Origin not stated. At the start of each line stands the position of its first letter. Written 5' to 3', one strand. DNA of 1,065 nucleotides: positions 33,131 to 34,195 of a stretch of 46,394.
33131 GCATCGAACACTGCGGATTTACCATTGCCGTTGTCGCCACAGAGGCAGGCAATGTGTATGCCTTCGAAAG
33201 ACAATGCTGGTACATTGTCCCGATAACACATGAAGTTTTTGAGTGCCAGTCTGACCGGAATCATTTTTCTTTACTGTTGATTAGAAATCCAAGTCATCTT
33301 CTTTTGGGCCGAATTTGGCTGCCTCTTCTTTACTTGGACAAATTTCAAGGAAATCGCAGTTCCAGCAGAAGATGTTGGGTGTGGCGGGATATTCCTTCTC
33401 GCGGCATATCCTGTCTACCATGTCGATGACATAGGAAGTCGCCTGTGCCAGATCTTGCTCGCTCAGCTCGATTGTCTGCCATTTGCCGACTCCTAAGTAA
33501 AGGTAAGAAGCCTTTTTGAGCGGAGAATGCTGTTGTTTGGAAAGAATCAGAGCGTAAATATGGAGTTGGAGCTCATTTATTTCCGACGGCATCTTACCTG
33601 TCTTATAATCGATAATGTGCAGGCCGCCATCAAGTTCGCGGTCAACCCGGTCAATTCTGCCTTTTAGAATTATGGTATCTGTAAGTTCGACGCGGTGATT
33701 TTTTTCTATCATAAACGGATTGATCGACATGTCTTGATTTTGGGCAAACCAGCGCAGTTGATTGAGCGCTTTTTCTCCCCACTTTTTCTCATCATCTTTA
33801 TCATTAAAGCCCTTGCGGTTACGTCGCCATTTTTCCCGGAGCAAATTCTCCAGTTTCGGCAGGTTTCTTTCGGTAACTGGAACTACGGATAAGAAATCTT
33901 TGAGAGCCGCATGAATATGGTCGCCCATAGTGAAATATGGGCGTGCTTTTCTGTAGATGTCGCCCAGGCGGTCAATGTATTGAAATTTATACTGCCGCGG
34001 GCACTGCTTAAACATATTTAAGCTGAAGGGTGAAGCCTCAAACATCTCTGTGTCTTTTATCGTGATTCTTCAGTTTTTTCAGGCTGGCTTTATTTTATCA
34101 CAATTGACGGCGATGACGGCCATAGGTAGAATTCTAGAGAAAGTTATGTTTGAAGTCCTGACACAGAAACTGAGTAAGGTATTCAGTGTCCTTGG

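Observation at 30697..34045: Cas4-like Fe-S PD-(D/E)XK nuclease operon-coupled to a Rad50/SbcC zinc-hook ATPase, with no Mre11/SbcD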

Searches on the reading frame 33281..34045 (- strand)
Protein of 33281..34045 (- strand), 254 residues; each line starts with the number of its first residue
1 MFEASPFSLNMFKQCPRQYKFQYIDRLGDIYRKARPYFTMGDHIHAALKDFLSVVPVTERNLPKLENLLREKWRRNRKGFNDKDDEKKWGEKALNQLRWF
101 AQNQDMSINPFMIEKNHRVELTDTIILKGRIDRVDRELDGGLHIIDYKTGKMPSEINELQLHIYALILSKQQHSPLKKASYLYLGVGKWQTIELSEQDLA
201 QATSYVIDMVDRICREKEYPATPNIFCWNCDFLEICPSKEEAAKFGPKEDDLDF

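Call 3: search_protein_families(library=pfam, proteins=[window:33281-34045:-], max_evalue=0.1)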
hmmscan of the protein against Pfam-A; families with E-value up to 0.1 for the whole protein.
window:33281-34045:- (254 aa): 2 families
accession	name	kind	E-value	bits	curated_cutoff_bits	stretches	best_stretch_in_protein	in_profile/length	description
PF12705.13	PDDEXK_1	-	5.4e-35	121.9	22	1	4-237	2-247/247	PD-(D/E)XK nuclease superfamily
PF01930.23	Cas_Cas4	-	1.1e-09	39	22.7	1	119-236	44-158/160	Domain of unknown function DUF83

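Call 4: search_protein_families(library=ncbifam, proteins=[window:33281-34045:-], max_evalue=0.1)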
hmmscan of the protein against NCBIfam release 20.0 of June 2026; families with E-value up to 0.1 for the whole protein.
window:33281-34045:- (254 aa): 6 families
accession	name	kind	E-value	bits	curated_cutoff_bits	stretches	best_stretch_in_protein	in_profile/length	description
TIGR00372.1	cas4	equivalog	2.9e-13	50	65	1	105-237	50-179/180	CRISPR-associated protein Cas4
TIGR02786.1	addB_alphas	equivalog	3.5e-13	48.6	486.5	1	40-170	790-929/1024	double-strand break repair protein AddB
TIGR03623.1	TIGR03623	subfamily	4e-09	35.2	299.6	1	113-169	724-784/876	probable DNA repair protein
TIGR02774.1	rexB_recomb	equivalog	0.00081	17.9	718.35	1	111-181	861-944/1076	ATP-dependent nuclease subunit B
TIGR02773.1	addB_Gpos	equivalog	0.0014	16.4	903.7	1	102-155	914-965/1159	helicase-exonuclease AddAB subunit AddB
TIGR03491.1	TIGR03491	subfamily_domain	0.0074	15.3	97.45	1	144-242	113-210/462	TM0106 family RecB-like putative nuclease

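Call 5: search_protein_families(library=padloc, proteins=[window:33281-34045:-], max_evalue=0.1)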
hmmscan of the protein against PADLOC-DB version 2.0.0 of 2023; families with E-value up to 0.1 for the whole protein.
window:33281-34045:- (254 aa): 17 families
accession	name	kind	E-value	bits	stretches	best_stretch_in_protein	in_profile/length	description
PDLC00943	Cas4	-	7.7e-14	50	1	105-237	50-179/180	CRISPR-associated protein Cas4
PDLC01250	Cas4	-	2.2e-13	48.8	1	125-237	60-168/168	"CAS-I,CAS-II,CAS-III,CAS-IV,CAS-V,CAS-VI; acquisition_associated"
PDLC01447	Cas4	-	2.4e-12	45.6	1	103-239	31-160/161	"CAS-I,CAS-II,CAS-III,CAS-IV,CAS-V,CAS-VI; acquisition_associated"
PDLC02410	Aga_Cas4-like_Nuc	-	2.1e-11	42.1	1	122-238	129-252/255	Class II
PDLC01611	Cas4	-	3.3e-11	41.7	1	117-236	41-156/158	"CAS-I,CAS-II,CAS-III,CAS-IV,CAS-V,CAS-VI; acquisition_associated"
PDLC02034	Cas4d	-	5.3e-11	40.5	1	122-240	67-184/192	-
PDLC02083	Cas4_II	-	9.7e-10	37.2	1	108-236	57-183/186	-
PDLC01773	Cas4c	-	1.8e-09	35.3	1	123-240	82-197/229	-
PDLC00944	Cas4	-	2.1e-09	35.8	1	111-237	50-177/177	Cas4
PDLC01771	Cas4b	-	4.8e-08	31.4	1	101-238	30-160/162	-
PDLC02405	Aga_Cas4-like_Nuc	-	1.9e-07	28.7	1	129-237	143-262/270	Class II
PDLC02087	Cas4b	-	2.8e-07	28.9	1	112-236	60-188/189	-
PDLC00060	DruK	-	2.6e-06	25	1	124-236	140-259/347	PD-(D/E)XK nuclease superfamily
PDLC02035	Cas4d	-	2.6e-05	21.8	1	123-241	61-179/196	-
PDLC02086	Cas4b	-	3.8e-05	21.8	1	130-236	58-159/161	-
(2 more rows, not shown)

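Call 11: find_homologous_proteins(query=window:33281-34045:-)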
Query window:33281-34045:- (254 aa): 459 proteins with E <= 0.001 among 649 candidates; the best 120 are listed.
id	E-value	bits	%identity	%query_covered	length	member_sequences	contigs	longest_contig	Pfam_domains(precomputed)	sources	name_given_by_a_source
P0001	4.2e-173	592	100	100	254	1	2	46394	PF01930.24,PF12705.14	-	-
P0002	1.4e-172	590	100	100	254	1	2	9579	PF01930.24,PF12705.14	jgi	jgi:putative RecB family exonuclease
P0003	1.1e-171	587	99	100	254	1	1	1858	PF01930.24,PF12705.14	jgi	jgi:putative RecB family exonuclease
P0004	9.9e-169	578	97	100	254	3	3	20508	PF01930.24,PF12705.14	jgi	jgi:putative RecB family exonuclease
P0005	1.0e-168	577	97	100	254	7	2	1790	PF01930.24,PF12705.14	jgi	jgi:putative RecB family exonuclease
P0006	5.5e-160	549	92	100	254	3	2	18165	PF01930.24,PF12705.14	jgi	jgi:putative RecB family exonuclease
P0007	3.8e-151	520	87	100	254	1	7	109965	PF01930.24,PF12705.14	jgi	jgi:putative RecB family exonuclease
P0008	2.3e-146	504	83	100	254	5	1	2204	PF01930.24,PF12705.14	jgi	-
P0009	2.8e-146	504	83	100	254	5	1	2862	PF01930.24,PF12705.14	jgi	-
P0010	9.6e-145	499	83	100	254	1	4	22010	PF01930.24,PF12705.14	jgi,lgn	jgi:putative RecB family exonuclease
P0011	1.7e-144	498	82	100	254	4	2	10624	PF01930.24,PF12705.14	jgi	jgi:putative RecB family exonuclease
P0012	2.0e-144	498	83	100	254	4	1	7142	PF01930.24,PF12705.14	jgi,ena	-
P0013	1.1e-143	495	83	100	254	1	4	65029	PF01930.24,PF12705.14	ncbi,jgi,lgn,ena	-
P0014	1.4e-143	495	82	100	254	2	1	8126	PF01930.24,PF12705.14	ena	-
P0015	1.5e-143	495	84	100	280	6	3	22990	PF01930.24,PF12705.14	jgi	jgi:putative RecB family exonuclease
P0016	1.7e-143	495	81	100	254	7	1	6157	PF01930.24,PF12705.14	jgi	jgi:putative RecB family exonuclease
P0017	1.9e-143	495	81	100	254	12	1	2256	PF01930.24,PF12705.14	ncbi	-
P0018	2.7e-143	494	82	100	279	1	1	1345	PF01930.24,PF12705.14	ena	-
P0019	2.7e-143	494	82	100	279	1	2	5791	PF01930.24,PF12705.14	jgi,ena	-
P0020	2.8e-143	494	82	100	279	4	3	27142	PF01930.24,PF12705.14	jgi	-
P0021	7.1e-143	493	81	100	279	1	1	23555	PF01930.24,PF12705.14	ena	-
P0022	8.1e-143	493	82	100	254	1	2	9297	PF01930.24,PF12705.14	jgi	jgi:putative RecB family exonuclease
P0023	2.2e-142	491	80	100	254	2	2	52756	PF01930.24,PF12705.14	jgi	jgi:putative RecB family exonuclease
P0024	3.9e-142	490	82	100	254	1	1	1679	PF01930.24,PF12705.14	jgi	jgi:RecB family exonuclease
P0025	3.9e-142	490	81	100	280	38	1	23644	PF01930.24,PF12705.14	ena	-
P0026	7.9e-142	489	81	100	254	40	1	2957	PF01930.24,PF12705.14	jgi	jgi:putative RecB family exonuclease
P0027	1.1e-141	489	81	100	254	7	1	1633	PF01930.24,PF12705.14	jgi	jgi:putative RecB family exonuclease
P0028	3.0e-141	487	81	100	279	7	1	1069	PF01930.24,PF12705.14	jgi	jgi:putative RecB family exonuclease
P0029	3.1e-141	487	81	100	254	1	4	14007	PF01930.24,PF12705.14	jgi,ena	jgi:putative RecB family exonuclease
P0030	5.9e-141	486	81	100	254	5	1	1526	PF01930.24,PF12705.14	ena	-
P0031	6.6e-141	486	81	100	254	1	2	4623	PF01930.24,PF12705.14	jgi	jgi:putative RecB family exonuclease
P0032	8.5e-141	486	81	100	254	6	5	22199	PF01930.24,PF12705.14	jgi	jgi:putative RecB family exonuclease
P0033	1.8e-140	485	80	100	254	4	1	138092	PF01930.24,PF12705.14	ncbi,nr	ncbi:MAG: PD-(D/E)XK nuclease family protein [Chloroflexi bacterium]|nr:PD-(D/E)XK nuclease family p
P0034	8.5e-140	483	80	100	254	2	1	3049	PF01930.24,PF12705.14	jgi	jgi:putative RecB family exonuclease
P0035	4.0e-139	480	80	100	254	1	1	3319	PF01930.24,PF12705.14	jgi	jgi:putative RecB family exonuclease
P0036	7.7e-139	480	80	100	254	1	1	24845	PF01930.24,PF12705.14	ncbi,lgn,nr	ncbi:MAG: PD-(D/E)XK nuclease family protein [Dehalococcoidia bacterium]|nr:PD-(D/E)XK nuclease fami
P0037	1.0e-138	479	78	100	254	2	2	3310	PF01930.24,PF12705.14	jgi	jgi:putative RecB family exonuclease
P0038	2.1e-138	478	79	100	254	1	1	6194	PF01930.24,PF12705.14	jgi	-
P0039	3.1e-138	478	78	100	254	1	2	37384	PF01930.24,PF12705.14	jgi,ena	-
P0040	3.9e-138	477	79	100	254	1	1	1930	PF01930.24,PF12705.14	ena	-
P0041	8.6e-138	476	78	100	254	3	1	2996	PF01930.24,PF12705.14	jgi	jgi:putative RecB family exonuclease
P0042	1.0e-137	476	79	100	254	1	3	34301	PF01930.24,PF12705.14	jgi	-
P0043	4.3e-137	474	80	100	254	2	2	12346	PF01930.24,PF12705.14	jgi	-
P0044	7.4e-137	473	83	96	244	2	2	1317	PF01930.24,PF12705.14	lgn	-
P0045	8.3e-137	473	79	100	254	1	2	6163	PF01930.24,PF12705.14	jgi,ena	-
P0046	1.5e-136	472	81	96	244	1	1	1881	PF01930.24,PF12705.14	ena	-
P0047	2.5e-136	471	78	100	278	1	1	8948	PF01930.24,PF12705.14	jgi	jgi:putative RecB family exonuclease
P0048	9.0e-136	469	78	100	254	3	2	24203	PF01930.24,PF12705.14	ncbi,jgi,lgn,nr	ncbi:MAG: PD-(D/E)XK nuclease family protein [Chloroflexi bacterium]|nr:PD-(D/E)XK nuclease family p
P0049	1.3e-135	469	80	100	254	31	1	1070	PF01930.24,PF12705.14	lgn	-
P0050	4.0e-135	467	78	100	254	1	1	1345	PF01930.24,PF12705.14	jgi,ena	-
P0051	1.1e-134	466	78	100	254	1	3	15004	PF01930.24,PF12705.14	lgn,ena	-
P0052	1.2e-134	466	78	100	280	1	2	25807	PF01930.24,PF12705.14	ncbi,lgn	-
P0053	2.4e-134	465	78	100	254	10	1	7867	PF01930.24,PF12705.14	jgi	jgi:putative RecB family exonuclease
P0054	6.0e-134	464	78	100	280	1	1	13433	PF01930.24,PF12705.14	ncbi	-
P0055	1.1e-133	463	78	100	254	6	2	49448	PF01930.24,PF12705.14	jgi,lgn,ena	-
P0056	2.8e-133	461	77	100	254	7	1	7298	PF01930.24,PF12705.14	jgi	-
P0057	4.3e-133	461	78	100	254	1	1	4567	PF01930.24,PF12705.14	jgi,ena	-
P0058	3.7e-132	458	77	100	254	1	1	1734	PF01930.24,PF12705.14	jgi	jgi:putative RecB family exonuclease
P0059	1.5e-131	456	80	96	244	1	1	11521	PF01930.24,PF12705.14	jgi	-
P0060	1.6e-131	456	76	100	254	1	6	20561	PF01930.24,PF12705.14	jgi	jgi:putative RecB family exonuclease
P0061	1.7e-131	455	76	100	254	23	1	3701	PF01930.24,PF12705.14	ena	-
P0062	5.3e-131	454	78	96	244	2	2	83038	PF01930.24,PF12705.14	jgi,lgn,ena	-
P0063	1.0e-130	453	76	100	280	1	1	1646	PF01930.24,PF12705.14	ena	-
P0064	4.3e-130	451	79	96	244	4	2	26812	PF01930.24,PF12705.14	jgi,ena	-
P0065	4.8e-130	451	76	100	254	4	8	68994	PF01930.24,PF12705.14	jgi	jgi:putative RecB family exonuclease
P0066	1.1e-129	450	76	100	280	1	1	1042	PF01930.24,PF12705.14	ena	-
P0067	3.7e-129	448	78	96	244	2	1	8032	PF01930.24,PF12705.14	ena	-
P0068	5.5e-129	447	75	100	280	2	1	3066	PF01930.24,PF12705.14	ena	-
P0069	8.1e-126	437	74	100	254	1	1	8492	PF01930.24,PF12705.14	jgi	jgi:putative RecB family exonuclease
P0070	4.1e-125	435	76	96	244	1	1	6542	PF01930.24,PF12705.14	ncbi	-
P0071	1.7e-124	433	74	100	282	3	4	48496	PF01930.24,PF12705.14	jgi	-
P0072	4.0e-124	431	74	98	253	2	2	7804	PF01930.24,PF12705.14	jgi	jgi:putative RecB family exonuclease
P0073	8.6e-124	430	75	96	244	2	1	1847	PF01930.24,PF12705.14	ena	-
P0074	2.1e-123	429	74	98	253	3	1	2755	PF01930.24,PF12705.14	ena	-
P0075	2.9e-123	428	74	98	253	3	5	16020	PF01930.24,PF12705.14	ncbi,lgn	-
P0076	3.2e-123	428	72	100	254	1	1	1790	PF01930.24,PF12705.14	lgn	-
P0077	1.7e-121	423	71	100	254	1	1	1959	PF01930.24,PF12705.14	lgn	-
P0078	2.6e-120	419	82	87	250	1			PF01930.24,PF12705.14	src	-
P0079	1.1e-119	417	69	100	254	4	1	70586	PF01930.24,PF12705.14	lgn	-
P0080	7.4e-119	414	68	100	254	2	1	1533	PF01930.24,PF12705.14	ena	-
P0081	1.3e-118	413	82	85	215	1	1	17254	PF01930.24,PF12705.14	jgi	jgi:putative RecB family exonuclease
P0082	3.4e-118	412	69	100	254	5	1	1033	PF01930.24,PF12705.14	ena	-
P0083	7.1e-118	411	70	100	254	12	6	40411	PF01930.24,PF12705.14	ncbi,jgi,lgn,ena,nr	ncbi:MAG: PD-(D/E)XK nuclease family protein [Dehalococcoidia bacterium]|nr:MAG: PD-(D/E)XK nuclease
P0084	4.8e-116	405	81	85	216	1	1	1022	PF01930.24,PF12705.14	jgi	jgi:putative RecB family exonuclease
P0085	3.1e-115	402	80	85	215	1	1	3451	PF01930.24,PF12705.14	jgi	jgi:putative RecB family exonuclease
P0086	7.7e-115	401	67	100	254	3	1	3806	PF01930.24,PF12705.14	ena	-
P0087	3.7e-114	399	66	100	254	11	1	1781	PF01930.24,PF12705.14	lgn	-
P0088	2.7e-113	396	67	100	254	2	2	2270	PF01930.24,PF12705.14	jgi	-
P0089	6.1e-112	391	80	85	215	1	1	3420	PF01930.24,PF12705.14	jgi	jgi:putative RecB family exonuclease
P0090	7.9e-111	388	66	100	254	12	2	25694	PF01930.24,PF12705.14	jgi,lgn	-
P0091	2.2e-110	386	65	100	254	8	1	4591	PF01930.24,PF12705.14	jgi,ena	-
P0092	4.6e-110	385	67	100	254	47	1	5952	PF01930.24,PF12705.14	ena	-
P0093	1.5e-109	384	65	100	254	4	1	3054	PF01930.24,PF12705.14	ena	-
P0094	2.0e-108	380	65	100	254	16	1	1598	PF01930.24,PF12705.14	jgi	-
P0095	6.6e-107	375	64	99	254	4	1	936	PF01930.24,PF12705.14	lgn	-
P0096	7.9e-107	375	74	85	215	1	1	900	PF01930.24,PF12705.14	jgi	jgi:putative RecB family exonuclease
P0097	2.8e-106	373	64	100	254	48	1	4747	PF01930.24,PF12705.14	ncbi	ncbi:MAG: PD-(D/E)XK nuclease family protein [Dehalococcoidia bacterium]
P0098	3.4e-105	369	63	100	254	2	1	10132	PF01930.24,PF12705.14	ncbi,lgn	-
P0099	9.8e-105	368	63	100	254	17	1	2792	PF01930.24,PF12705.14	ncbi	-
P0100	1.1e-104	368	63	100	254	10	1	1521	PF01930.24,PF12705.14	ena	-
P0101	3.5e-104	366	63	100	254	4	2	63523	PF01930.24,PF12705.14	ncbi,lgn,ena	-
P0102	6.5e-104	365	65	96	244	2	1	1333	PF01930.24,PF12705.14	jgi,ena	-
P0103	2.0e-103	364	63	100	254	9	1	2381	PF01930.24,PF12705.14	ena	-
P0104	2.0e-103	363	61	100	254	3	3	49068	PF01930.24,PF12705.14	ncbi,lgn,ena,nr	ncbi:MAG TPA: PD-(D/E)XK nuclease family protein [Dehalococcoidia bacterium]|nr:PD-(D/E)XK nuclease 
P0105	2.2e-100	354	64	96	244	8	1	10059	PF01930.24,PF12705.14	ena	-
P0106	4.7e-100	352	60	100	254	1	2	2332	PF01930.24,PF12705.14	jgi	jgi:CRISPR/Cas system-associated exonuclease Cas4 (RecB family)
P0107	1.1e-99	351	59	100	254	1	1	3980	PF01930.24,PF12705.14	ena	-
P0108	1.2e-98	348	59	100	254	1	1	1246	PF01930.24,PF12705.14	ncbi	-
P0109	3.3e-98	346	60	100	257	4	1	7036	PF01930.24,PF12705.14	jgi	-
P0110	8.5e-98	345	60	100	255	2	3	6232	PF01930.24,PF12705.14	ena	-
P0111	2.7e-96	340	59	100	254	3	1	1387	PF01930.24,PF12705.14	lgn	-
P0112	4.3e-96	339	59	100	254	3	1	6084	PF01930.24,PF12705.14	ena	-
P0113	4.6e-95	336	59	100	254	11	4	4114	PF01930.24,PF12705.14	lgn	-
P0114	2.1e-93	331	55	100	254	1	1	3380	PF01930.24,PF12705.14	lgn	-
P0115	5.1e-93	329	65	85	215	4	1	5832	PF01930.24,PF12705.14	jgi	jgi:putative RecB family exonuclease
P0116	3.3e-92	327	56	99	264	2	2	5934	PF01930.24,PF12705.14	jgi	jgi:RecB family exonuclease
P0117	6.8e-92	326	56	100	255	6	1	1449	PF01930.24,PF12705.14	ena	-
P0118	4.1e-90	320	59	95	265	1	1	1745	PF01930.24,PF12705.14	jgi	jgi:putative RecB family exonuclease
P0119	1.7e-86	308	56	96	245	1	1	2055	PF01930.24,PF12705.14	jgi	-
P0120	1.5e-83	298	61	85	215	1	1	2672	PF01930.24,PF12705.14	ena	-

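Call 14: find_encoding_contigs(protein=P0033, flank=8000, max_places=2)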
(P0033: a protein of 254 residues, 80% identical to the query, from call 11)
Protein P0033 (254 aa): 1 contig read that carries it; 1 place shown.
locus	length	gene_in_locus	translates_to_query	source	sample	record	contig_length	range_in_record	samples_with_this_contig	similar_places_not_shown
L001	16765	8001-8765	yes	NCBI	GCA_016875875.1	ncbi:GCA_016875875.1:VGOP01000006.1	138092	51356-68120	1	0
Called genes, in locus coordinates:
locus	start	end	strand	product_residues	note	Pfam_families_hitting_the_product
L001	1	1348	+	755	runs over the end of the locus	PF01326:PPDK_N, PF00391:PEP-utilizers, PF02896:PEP-utilizers_C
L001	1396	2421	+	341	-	PF01966:HD, PF13286:HD_assoc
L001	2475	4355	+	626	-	PF01807:Zn_ribbon_DnaG, PF08275:DNAG_N, PF13662:Toprim_4, PF01751:Toprim, PF13155:Toprim_2, PF10410:DnaB_bind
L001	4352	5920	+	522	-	PF00140:Sigma70_r1_2, PF04542:Sigma70_r2, PF04539:Sigma70_r3, PF04545:Sigma70_r4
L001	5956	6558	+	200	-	-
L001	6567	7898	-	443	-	PF02881:SRP54_N, PF00448:SRP54, PF13401:AAA_22 (weak), PF02978:SRP_SPB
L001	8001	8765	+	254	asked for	PF12705:PDDEXK_1, PF01930:Cas_Cas4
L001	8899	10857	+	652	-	PF16177:ACAS_N, PF00501:AMP-binding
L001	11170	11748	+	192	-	PF01558:POR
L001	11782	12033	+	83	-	PF13237:Fer4_10 (faint), PF14697:Fer4_21 (weak), PF00037:Fer4, PF12837:Fer4_6 (weak)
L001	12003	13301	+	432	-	PF01855:POR_N, PF02780:Transketolase_C, PF17147:PFOR_II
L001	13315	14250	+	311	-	PF02775:TPP_enzyme_C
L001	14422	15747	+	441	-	PF00278:Orn_DAP_Arg_deC, PF02784:Orn_Arg_deC_N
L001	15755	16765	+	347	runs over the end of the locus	PF13177:DNA_pol3_delta2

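Call 29: search_solved_structures(query=window:33281-34045:-, max_evalue=1, show_alignments=1)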
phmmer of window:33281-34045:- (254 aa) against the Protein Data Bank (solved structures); distinct sequences matched with E-value up to 1: 9.
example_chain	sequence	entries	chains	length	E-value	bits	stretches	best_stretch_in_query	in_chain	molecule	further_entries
6ppu_A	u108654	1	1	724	0.00073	22.4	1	5-164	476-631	ATP-dependent DNA helicase (UvrD/REP)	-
9iab_A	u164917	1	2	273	0.00082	22.2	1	123-183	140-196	PD-(D/E)XK endonuclease-like domain-containing protein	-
7sjr_A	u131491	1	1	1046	0.0014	21.4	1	5-164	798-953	DNA helicase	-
6ppj_A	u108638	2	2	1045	0.019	17.8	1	5-164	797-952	ATP-dependent DNA helicase (UvrD/REP)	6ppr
9np6_A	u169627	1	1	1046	0.019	17.8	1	5-164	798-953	DNA 3'-5' helicase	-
7sjr_B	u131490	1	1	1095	0.077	15.8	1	100-175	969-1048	DNA helicase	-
6ppu_B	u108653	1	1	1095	0.077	15.8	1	100-175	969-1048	UvrD/REP helicase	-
9iac_A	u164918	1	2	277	0.08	15.7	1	127-183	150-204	Similar to tr|Q3MCC8|Q3MCC8_ANAVT Hypothetical protein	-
8dz8_A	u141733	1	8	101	0.55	13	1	46-102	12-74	neoleukin-4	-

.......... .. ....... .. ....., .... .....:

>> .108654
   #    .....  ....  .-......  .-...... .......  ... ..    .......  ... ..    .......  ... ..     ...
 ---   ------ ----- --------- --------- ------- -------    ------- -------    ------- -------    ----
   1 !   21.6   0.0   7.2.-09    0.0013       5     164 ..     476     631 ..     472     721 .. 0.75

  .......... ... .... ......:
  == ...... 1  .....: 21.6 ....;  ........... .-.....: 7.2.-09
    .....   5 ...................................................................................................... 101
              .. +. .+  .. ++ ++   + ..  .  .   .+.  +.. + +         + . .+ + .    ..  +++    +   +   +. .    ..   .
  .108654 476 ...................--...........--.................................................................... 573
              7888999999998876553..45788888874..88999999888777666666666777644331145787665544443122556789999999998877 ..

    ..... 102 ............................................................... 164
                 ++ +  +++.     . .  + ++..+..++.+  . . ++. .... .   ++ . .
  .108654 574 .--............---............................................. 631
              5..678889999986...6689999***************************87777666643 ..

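Call 33: find_related_loci(query=A2, collection=metagenome_contigs, flank=10000)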
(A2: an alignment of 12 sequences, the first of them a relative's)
Query A2 (254 aa) in metagenome_contigs; peptide patterns used: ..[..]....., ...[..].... (x = any residue, [..] = any of these).
599 stretches matched a pattern (row limit reached: there are more); 497 encode a relative of the query (tblastn E <= 1e-3); the best 80 are kept; 80 distinct loci.
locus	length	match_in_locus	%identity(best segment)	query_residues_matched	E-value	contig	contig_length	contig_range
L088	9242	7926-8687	83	1-254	5e-151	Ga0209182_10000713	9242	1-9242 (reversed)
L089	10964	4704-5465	83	1-254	5e-151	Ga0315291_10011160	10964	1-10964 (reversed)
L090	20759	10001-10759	83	1-253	4e-149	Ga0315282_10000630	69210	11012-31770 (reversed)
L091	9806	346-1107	83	1-254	6e-149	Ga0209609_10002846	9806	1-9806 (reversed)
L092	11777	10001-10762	82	1-254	6e-149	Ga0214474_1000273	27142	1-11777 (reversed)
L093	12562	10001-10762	83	1-254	6e-149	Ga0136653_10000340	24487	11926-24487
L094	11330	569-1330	82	1-254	6e-149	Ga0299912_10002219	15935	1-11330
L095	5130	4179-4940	82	1-254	2e-150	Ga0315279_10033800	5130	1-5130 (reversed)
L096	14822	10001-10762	82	1-254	1e-148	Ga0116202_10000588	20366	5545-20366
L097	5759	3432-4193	81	1-254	1e-147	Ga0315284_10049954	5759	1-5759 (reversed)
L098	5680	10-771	81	1-254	6e-147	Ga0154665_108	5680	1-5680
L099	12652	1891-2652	81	1-254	5e-146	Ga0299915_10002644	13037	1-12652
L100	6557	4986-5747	81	1-254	2e-146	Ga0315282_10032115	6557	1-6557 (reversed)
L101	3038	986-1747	81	1-254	1e-152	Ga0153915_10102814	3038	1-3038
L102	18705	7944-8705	78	1-254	1e-143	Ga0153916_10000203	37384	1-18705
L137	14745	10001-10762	64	1-254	7e-112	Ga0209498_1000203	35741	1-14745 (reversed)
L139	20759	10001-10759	64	1-254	2e-109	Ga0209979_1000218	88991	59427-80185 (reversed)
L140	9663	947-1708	63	1-254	2e-109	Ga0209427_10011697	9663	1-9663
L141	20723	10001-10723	65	1-241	1e-108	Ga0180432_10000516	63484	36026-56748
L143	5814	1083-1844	62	1-254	2e-108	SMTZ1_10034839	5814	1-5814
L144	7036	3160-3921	60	1-254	3e-105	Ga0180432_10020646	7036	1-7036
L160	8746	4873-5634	51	1-254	4e-79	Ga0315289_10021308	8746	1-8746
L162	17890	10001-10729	50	1-242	1e-78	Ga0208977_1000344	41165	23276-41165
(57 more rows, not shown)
